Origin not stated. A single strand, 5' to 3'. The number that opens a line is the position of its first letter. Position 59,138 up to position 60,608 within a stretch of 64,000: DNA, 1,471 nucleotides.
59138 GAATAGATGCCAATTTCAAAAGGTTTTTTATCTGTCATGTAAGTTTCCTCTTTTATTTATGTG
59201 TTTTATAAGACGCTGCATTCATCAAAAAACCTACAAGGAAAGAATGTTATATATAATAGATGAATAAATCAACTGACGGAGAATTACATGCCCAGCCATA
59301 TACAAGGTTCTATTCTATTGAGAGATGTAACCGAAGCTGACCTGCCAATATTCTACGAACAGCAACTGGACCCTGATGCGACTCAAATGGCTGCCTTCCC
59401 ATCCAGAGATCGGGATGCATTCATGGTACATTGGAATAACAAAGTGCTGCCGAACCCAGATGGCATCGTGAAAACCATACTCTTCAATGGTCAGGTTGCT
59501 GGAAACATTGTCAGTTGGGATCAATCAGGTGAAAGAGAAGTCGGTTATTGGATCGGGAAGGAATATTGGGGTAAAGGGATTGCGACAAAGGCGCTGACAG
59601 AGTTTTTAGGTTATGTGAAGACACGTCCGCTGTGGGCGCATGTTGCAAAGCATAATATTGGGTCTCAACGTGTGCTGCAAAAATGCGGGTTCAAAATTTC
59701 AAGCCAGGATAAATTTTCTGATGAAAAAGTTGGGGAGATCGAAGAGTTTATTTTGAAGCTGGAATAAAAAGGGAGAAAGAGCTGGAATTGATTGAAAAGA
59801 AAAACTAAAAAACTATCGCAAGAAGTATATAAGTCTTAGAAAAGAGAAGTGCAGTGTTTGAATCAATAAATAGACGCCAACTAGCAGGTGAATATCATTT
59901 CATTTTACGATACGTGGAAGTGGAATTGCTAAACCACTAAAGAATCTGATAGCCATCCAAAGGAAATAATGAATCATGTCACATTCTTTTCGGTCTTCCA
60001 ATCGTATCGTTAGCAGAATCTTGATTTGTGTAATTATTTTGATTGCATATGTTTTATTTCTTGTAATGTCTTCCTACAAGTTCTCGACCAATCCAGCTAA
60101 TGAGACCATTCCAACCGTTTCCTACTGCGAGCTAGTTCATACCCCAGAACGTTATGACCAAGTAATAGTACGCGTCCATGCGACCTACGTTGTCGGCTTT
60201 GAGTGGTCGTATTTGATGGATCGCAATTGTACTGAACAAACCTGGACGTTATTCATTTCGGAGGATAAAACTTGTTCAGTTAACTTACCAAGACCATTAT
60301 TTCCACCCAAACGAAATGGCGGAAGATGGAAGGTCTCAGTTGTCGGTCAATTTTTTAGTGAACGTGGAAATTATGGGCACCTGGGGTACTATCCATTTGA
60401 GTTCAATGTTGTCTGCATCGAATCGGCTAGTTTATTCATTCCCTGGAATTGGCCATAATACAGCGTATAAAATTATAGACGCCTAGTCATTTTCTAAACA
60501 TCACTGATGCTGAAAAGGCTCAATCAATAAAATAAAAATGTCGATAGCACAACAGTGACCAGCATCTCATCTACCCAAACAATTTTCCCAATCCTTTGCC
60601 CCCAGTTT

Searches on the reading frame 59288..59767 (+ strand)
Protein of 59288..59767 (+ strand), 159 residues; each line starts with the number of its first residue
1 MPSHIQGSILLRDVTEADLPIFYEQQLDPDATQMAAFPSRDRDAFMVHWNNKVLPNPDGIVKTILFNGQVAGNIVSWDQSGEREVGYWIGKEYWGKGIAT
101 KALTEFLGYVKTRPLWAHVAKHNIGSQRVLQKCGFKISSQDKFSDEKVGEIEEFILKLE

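Call 9: search_protein_families(library=pfam, proteins=[window:59288-59767:+])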
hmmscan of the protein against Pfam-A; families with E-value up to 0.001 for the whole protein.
window:59288-59767:+ (159 aa): 2 families
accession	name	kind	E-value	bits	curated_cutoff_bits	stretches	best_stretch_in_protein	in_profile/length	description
PF13302.13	Acetyltransf_3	-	4.2e-20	73.3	25.4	1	9-136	2-138/138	Acetyltransferase (GNAT) domain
PF00583.31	Acetyltransf_1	-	3e-10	40.9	20.7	1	43-135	18-116/116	Acetyltransferase (GNAT) family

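Call 46: find_encoding_contigs(protein=window:59288-59767:+, flank=10000, max_places=10)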
Protein window:59288-59767:+ (159 aa): 1 contig read that carries it; 1 place shown.
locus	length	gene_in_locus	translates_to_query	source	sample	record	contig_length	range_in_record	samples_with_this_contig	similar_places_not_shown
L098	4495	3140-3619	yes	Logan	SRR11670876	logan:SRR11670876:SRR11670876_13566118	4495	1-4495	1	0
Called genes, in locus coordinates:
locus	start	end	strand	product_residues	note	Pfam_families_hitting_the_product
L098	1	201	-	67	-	?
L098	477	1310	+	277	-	-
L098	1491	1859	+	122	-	PF00903:Glyoxalase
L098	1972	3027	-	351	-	PF00296:Bac_luciferase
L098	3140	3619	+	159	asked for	PF13302:Acetyltransf_3, PF00583:Acetyltransf_1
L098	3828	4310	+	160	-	-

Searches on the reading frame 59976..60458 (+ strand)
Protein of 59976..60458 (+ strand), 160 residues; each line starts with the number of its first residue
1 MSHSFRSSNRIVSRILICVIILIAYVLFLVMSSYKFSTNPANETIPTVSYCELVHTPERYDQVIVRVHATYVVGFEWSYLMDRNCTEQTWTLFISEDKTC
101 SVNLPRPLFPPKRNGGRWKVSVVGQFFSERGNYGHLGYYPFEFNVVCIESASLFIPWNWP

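Call 9: search_protein_families(library=pfam, proteins=[window:59976-60458:+])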
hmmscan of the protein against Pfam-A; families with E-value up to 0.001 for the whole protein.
window:59976-60458:+ (160 aa): 0 families

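Call 45: find_encoding_contigs(protein=window:59976-60458:+, flank=10000, max_places=10)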
Protein window:59976-60458:+ (160 aa): 1 contig read that carries it; 1 place shown.
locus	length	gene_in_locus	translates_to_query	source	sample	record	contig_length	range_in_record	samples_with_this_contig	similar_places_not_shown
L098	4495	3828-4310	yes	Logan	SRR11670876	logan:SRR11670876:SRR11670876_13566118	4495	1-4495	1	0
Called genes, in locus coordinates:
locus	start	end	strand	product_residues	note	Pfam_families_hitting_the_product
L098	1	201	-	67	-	?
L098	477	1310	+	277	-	-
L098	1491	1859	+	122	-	PF00903:Glyoxalase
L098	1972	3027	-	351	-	PF00296:Bac_luciferase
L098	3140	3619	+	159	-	PF13302:Acetyltransf_3, PF00583:Acetyltransf_1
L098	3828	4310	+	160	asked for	-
